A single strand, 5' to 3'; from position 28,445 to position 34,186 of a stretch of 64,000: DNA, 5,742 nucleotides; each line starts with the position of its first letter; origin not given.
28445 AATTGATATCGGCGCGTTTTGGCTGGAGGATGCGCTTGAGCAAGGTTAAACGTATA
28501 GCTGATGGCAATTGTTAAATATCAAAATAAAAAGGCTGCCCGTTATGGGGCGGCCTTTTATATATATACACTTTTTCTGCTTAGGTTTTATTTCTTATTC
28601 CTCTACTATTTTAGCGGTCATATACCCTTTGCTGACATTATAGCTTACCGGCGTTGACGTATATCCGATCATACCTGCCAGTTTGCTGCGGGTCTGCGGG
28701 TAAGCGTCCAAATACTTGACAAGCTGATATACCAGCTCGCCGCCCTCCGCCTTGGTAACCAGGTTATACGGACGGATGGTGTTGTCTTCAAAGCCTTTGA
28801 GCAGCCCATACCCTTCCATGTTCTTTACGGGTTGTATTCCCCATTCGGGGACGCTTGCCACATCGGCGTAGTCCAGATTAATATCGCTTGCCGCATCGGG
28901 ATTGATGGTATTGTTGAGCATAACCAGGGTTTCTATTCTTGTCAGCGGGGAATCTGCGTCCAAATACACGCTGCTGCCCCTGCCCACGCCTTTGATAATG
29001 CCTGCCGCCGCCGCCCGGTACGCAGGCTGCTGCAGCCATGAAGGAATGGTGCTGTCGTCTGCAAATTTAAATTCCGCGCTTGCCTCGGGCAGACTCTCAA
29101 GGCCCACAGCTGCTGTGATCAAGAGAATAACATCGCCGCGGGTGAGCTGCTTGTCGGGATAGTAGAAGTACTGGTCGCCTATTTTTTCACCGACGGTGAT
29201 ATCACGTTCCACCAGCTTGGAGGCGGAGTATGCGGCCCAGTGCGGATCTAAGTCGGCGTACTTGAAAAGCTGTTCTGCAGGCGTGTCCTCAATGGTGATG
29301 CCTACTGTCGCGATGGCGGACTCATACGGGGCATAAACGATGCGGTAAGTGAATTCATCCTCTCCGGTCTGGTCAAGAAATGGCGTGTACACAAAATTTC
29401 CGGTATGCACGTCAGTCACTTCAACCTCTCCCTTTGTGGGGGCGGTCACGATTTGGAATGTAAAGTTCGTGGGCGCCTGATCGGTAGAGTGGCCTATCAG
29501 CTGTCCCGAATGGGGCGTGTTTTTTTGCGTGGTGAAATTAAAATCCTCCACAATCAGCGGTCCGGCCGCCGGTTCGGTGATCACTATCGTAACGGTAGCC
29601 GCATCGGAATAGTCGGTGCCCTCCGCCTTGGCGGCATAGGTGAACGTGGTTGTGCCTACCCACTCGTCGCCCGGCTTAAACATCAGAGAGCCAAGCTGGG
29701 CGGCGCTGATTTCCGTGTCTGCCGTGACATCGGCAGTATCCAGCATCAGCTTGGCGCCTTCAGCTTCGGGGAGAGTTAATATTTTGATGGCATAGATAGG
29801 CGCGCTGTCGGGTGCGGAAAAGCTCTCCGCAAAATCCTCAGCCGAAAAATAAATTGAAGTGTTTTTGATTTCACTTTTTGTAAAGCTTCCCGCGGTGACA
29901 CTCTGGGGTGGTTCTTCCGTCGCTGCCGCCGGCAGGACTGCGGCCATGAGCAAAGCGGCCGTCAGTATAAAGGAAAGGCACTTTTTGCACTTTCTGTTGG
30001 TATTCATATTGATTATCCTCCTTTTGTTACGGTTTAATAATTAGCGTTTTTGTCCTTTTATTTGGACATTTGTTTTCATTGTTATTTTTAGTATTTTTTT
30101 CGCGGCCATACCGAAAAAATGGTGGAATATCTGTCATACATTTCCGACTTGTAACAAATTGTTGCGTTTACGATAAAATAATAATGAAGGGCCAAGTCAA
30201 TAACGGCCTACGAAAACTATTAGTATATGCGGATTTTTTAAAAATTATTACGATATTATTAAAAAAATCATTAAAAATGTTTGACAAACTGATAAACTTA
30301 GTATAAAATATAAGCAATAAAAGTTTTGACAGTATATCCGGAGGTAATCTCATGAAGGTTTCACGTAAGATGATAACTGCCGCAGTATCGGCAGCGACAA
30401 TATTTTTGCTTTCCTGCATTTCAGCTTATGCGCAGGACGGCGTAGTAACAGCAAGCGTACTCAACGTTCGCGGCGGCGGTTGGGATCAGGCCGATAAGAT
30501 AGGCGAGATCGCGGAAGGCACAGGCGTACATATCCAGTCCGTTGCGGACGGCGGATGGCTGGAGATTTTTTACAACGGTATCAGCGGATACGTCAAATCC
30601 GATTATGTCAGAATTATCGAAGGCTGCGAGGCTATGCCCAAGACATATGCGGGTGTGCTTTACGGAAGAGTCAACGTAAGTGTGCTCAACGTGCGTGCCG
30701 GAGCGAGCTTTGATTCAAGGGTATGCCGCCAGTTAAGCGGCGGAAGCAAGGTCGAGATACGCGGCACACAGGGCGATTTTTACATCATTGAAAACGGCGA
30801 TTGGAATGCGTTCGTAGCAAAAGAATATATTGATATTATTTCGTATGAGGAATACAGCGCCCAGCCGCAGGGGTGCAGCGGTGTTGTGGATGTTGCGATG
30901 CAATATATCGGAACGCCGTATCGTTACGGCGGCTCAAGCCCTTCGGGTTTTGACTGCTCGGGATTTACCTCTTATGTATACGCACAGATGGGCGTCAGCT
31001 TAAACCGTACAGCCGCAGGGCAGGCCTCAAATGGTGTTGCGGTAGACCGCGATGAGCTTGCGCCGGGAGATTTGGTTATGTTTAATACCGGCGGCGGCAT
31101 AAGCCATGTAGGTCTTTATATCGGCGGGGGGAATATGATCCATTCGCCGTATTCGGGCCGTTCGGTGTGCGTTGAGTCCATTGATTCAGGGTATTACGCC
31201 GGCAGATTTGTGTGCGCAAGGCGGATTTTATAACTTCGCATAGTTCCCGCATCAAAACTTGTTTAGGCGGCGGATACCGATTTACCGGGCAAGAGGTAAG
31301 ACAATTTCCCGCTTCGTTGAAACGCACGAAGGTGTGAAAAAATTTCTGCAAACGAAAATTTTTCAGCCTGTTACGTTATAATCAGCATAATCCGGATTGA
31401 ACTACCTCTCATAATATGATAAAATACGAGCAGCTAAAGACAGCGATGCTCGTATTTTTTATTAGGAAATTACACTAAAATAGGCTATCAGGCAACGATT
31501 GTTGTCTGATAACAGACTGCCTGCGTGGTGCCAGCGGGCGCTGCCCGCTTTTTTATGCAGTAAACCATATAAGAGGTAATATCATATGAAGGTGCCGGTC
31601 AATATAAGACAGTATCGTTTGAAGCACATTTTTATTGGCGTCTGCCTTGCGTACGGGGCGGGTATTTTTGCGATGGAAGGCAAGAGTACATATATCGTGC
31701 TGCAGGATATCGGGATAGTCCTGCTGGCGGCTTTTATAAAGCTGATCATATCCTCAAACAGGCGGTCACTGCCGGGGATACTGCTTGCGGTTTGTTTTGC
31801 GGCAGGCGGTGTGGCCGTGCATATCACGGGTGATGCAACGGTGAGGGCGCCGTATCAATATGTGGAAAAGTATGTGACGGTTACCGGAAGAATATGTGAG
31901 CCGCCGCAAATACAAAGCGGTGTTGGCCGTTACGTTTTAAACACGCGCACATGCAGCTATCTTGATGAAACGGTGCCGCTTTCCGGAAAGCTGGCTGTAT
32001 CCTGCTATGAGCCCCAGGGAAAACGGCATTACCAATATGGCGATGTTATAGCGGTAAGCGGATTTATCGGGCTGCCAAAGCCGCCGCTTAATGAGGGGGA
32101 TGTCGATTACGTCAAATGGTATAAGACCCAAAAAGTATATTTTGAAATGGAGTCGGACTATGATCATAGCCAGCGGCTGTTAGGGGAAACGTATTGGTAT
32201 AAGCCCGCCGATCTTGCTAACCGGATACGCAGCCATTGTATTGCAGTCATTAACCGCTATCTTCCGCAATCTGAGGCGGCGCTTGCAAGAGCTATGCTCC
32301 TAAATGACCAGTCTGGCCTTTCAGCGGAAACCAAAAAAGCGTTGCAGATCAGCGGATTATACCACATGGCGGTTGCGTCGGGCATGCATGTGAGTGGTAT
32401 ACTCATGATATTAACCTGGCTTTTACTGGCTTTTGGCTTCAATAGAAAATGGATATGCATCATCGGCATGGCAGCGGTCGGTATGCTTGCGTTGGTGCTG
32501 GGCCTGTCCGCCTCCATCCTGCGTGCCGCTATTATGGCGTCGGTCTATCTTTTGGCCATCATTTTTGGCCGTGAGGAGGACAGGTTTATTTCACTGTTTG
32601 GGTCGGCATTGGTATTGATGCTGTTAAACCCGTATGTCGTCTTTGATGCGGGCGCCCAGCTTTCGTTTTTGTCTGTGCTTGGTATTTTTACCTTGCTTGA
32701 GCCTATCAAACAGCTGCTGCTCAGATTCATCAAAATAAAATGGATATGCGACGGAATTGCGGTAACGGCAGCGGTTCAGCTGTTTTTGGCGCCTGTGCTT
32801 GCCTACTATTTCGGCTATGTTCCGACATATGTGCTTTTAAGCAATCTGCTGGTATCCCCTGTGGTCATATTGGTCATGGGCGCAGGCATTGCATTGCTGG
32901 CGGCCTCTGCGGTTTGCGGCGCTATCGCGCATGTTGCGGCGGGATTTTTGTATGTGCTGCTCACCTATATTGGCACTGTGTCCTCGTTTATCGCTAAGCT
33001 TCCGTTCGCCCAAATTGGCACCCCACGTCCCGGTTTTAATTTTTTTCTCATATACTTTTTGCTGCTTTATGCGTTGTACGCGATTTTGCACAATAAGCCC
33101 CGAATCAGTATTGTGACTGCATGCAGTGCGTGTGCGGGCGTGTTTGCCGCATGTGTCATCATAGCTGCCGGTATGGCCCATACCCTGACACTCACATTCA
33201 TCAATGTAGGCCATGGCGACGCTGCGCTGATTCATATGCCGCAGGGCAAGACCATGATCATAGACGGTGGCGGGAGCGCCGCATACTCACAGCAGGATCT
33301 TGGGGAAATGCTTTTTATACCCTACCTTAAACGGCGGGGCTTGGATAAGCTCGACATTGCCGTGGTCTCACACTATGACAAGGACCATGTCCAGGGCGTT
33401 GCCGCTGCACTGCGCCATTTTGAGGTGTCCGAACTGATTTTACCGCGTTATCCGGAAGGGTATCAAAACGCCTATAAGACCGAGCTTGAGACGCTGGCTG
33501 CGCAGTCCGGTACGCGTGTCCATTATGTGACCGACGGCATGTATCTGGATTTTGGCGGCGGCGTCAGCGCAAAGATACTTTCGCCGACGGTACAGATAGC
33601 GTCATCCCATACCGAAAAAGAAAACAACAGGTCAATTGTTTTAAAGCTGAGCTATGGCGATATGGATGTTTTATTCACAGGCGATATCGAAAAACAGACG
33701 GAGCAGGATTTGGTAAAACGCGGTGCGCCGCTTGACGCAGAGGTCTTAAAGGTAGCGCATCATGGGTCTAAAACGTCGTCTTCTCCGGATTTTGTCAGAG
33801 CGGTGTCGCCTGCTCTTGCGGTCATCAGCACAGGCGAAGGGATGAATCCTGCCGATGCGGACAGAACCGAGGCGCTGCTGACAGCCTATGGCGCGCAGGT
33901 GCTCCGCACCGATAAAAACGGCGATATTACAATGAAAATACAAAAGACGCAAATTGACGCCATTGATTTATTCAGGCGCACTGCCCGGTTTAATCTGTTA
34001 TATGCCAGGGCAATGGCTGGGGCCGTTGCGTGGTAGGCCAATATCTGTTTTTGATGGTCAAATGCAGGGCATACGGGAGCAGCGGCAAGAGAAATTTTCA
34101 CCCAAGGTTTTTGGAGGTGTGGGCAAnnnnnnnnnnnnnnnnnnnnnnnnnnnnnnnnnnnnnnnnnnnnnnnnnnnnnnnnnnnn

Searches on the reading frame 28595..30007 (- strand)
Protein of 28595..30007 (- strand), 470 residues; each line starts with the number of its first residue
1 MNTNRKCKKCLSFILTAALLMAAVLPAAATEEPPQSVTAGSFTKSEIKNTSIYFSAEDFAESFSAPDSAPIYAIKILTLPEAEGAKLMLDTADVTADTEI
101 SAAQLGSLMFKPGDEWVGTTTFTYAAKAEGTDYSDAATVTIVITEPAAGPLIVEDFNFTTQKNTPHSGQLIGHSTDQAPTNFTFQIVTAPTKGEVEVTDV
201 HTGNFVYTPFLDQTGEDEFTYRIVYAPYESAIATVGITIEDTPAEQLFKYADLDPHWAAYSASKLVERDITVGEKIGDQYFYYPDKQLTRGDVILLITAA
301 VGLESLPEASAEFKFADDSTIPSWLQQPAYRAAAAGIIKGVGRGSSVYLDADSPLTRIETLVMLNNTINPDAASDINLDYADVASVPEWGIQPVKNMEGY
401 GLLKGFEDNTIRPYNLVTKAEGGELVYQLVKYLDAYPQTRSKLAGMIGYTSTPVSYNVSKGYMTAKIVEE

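Call 71: search_protein_families(library=pfam, proteins=[window:28595-30007:-], max_evalue=0.00001)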
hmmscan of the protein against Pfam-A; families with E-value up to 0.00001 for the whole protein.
window:28595-30007:- (470 aa): 4 families
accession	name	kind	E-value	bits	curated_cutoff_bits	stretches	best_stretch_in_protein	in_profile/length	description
PF00395.25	SLH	-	1.2e-13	51.2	20.8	0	380-421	2-42/44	S-layer homology domain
PF17963.7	Big_9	-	9.2e-10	39.7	23.6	1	150-238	4-89/89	Bacterial Ig domain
PF17892.7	Cadherin_5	-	3e-08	33.8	26.5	0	166-239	25-97/98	Cadherin-like domain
PF17803.7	Cadherin_4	-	9.1e-06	26.5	25.1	1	137-207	1-71/71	Bacterial cadherin-like domain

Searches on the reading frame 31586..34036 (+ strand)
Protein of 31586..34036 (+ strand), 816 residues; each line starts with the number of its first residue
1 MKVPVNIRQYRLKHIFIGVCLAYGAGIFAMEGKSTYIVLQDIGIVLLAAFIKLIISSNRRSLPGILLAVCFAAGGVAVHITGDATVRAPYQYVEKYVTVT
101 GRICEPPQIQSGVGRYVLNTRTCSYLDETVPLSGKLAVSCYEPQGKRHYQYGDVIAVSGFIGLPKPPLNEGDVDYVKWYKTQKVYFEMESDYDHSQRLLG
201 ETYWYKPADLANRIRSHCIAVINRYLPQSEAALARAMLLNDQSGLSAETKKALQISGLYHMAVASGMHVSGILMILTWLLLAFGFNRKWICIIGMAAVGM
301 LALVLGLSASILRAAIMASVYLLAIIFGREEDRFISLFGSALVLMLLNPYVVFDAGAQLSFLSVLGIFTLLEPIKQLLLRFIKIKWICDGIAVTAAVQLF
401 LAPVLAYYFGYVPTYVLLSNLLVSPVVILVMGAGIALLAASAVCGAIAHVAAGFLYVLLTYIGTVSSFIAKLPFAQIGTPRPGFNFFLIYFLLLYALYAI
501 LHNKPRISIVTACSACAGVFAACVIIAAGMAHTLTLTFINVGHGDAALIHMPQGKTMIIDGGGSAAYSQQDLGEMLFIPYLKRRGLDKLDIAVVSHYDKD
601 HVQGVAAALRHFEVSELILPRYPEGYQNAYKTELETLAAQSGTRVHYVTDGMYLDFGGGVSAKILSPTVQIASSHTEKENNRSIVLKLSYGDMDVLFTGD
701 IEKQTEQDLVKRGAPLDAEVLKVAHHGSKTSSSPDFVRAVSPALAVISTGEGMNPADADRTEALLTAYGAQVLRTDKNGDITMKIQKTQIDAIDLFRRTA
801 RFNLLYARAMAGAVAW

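Call 71: search_protein_families(library=pfam, proteins=[window:31586-34036:+], max_evalue=0.00001)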
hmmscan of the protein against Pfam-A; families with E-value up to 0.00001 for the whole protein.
window:31586-34036:+ (816 aa): 3 families
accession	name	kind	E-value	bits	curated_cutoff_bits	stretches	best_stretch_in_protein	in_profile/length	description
PF03772.21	Competence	-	5.1e-47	160.9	23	1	237-501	1-267/270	Competence protein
PF13567.11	DUF4131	-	6.1e-25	88.3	31.6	1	44-189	12-158/165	Domain of unknown function (DUF4131)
PF00753.33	Lactamase_B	-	3.7e-13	50.3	22.7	1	541-750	3-195/196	Metallo-beta-lactamase superfamily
